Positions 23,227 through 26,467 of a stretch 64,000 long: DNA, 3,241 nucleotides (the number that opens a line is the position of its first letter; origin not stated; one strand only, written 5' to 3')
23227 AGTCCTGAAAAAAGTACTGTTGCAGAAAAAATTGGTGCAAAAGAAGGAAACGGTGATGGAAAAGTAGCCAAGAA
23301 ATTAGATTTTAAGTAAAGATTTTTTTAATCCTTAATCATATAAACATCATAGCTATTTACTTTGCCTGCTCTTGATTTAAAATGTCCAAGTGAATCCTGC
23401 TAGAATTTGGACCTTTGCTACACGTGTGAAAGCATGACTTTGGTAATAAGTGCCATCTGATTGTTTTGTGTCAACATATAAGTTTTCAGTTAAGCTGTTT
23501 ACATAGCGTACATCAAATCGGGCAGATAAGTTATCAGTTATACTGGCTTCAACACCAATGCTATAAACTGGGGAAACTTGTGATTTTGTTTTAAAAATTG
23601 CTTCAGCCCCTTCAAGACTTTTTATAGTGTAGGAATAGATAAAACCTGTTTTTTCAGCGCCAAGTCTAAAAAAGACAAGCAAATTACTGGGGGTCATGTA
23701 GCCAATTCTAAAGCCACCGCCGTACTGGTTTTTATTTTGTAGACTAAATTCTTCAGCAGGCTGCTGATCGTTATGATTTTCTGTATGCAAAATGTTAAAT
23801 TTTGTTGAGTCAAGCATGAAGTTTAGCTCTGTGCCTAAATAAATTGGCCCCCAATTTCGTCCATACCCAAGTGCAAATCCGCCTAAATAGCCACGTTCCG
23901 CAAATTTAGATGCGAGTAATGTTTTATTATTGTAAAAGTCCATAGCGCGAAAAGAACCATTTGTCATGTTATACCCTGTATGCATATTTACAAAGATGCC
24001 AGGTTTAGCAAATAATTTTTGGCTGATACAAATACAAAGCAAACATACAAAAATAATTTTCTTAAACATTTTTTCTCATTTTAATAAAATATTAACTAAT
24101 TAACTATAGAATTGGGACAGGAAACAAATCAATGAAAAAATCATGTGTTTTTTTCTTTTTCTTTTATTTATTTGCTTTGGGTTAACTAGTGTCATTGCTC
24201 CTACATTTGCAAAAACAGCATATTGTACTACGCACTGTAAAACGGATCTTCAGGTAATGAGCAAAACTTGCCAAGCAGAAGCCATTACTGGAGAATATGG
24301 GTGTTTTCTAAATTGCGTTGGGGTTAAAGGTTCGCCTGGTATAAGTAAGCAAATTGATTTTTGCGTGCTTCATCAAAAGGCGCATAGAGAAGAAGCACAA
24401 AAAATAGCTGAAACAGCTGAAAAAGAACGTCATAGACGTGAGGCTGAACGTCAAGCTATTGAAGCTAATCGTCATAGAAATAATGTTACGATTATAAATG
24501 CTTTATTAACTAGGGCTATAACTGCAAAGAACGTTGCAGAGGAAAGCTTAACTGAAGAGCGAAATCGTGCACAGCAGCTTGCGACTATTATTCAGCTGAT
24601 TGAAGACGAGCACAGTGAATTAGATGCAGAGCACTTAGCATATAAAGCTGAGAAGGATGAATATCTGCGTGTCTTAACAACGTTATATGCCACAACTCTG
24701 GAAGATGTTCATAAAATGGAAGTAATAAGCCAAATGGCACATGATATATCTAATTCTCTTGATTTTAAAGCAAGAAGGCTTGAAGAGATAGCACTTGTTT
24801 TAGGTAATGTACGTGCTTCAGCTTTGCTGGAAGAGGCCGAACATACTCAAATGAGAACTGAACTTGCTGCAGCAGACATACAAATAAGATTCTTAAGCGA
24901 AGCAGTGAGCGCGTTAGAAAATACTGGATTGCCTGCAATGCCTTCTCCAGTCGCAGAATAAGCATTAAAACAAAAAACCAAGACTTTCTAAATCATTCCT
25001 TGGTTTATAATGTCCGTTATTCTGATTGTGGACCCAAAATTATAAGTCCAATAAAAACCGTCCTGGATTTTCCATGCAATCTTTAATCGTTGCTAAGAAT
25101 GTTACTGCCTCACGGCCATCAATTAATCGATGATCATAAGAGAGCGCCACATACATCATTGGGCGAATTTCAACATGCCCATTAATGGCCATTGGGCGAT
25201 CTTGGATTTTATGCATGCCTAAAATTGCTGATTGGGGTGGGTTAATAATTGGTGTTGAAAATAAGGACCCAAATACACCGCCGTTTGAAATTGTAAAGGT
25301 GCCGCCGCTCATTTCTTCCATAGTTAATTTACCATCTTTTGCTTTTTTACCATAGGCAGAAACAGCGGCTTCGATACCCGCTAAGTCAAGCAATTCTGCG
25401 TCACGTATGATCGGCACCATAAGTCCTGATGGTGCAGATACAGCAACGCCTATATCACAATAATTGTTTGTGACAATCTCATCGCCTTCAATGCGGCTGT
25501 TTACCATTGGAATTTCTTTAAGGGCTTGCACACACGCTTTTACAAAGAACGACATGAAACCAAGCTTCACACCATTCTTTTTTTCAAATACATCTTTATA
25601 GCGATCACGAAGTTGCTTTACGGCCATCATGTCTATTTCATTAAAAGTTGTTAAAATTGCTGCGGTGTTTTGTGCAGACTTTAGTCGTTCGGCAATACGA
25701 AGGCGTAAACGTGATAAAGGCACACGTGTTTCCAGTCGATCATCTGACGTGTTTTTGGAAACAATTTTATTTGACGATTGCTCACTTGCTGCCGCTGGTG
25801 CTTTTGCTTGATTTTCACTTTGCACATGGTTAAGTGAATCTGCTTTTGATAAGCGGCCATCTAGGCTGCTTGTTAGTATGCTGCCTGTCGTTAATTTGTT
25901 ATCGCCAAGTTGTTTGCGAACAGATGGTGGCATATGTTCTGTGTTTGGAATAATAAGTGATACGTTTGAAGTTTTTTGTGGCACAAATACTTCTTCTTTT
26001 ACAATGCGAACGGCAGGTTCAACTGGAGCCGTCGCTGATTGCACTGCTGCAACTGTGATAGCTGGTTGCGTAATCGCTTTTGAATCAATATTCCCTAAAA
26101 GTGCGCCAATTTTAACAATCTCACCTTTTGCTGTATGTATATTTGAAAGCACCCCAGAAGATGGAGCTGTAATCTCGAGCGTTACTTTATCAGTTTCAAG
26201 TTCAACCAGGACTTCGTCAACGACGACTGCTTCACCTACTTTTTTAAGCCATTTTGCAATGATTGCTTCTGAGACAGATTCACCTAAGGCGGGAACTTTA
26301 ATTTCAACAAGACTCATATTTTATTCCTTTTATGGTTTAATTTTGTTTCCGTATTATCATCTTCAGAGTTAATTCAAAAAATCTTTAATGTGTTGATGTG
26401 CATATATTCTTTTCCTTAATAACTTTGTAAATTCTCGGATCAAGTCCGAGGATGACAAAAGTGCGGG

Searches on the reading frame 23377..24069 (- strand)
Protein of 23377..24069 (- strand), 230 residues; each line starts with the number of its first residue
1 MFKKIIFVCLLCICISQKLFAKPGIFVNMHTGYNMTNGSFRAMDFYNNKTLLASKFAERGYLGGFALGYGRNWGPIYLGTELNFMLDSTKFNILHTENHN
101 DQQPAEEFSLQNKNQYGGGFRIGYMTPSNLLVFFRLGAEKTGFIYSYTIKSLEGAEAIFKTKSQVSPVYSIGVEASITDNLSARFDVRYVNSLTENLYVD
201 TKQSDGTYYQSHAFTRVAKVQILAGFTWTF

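Call 9: search_protein_families(library=pfam, proteins=[window:23377-24069:-], max_evalue=0.001)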
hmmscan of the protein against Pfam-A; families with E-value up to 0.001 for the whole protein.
window:23377-24069:- (230 aa): 2 families
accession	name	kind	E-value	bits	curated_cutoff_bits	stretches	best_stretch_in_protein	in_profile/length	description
PF13505.12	OMP_b-brl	-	1.5e-09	38.7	28.7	1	28-200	23-158/175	Outer membrane protein beta-barrel domain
PF01389.23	OmpA_membrane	-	0.00058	20.1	21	0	151-201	110-160/180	OmpA-like transmembrane domain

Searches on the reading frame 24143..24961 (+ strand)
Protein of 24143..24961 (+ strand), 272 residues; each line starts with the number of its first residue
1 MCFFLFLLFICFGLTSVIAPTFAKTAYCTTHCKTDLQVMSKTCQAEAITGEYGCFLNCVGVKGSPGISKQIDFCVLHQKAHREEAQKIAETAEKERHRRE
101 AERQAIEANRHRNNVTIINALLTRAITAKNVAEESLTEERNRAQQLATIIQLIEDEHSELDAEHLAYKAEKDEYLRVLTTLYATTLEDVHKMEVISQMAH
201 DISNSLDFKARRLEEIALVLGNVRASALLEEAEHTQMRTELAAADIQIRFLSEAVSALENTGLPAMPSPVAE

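Call 9: search_protein_families(library=pfam, proteins=[window:24143-24961:+], max_evalue=0.001)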
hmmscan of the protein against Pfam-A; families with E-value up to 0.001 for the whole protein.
window:24143-24961:+ (272 aa): 0 families

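Call 57: search_protein_families(library=pfam, proteins=[window:24143-24961:+], max_evalue=0.1)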
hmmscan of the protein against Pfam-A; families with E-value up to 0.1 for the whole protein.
window:24143-24961:+ (272 aa): 2 families
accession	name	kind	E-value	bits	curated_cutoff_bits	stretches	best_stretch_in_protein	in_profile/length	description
PF25473.1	MXRA7_helical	-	0.054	14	22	1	132-157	18-44/64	MXRA7 helical domain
PF14752.11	RBP_receptor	-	0.066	12.3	25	1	2-106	467-571/605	Retinol binding protein receptor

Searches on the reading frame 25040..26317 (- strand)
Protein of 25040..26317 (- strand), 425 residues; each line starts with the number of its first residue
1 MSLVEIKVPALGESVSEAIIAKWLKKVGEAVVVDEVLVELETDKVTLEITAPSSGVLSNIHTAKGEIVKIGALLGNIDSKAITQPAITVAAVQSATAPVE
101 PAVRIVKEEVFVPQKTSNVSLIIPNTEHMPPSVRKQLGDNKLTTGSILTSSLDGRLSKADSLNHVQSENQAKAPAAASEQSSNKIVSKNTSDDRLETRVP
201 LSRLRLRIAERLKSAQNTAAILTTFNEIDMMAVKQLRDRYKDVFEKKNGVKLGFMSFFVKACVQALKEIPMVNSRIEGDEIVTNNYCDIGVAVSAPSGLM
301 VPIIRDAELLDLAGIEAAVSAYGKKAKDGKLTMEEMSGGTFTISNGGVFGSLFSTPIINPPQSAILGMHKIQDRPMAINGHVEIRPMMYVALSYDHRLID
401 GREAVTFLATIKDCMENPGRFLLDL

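Call 9: search_protein_families(library=pfam, proteins=[window:25040-26317:-], max_evalue=0.001)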
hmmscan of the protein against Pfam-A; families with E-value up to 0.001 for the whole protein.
window:25040-26317:- (425 aa): 2 families
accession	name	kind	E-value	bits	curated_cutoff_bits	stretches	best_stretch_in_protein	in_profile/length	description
PF00198.28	2-oxoacid_dh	-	1.7e-81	273.5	23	1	196-422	4-231/232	2-oxoacid dehydrogenases acyltransferase (catalytic domain)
PF00364.28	Biotin_lipoyl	-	1.1e-18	67.2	22.1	1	5-77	2-73/73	Biotin-requiring enzyme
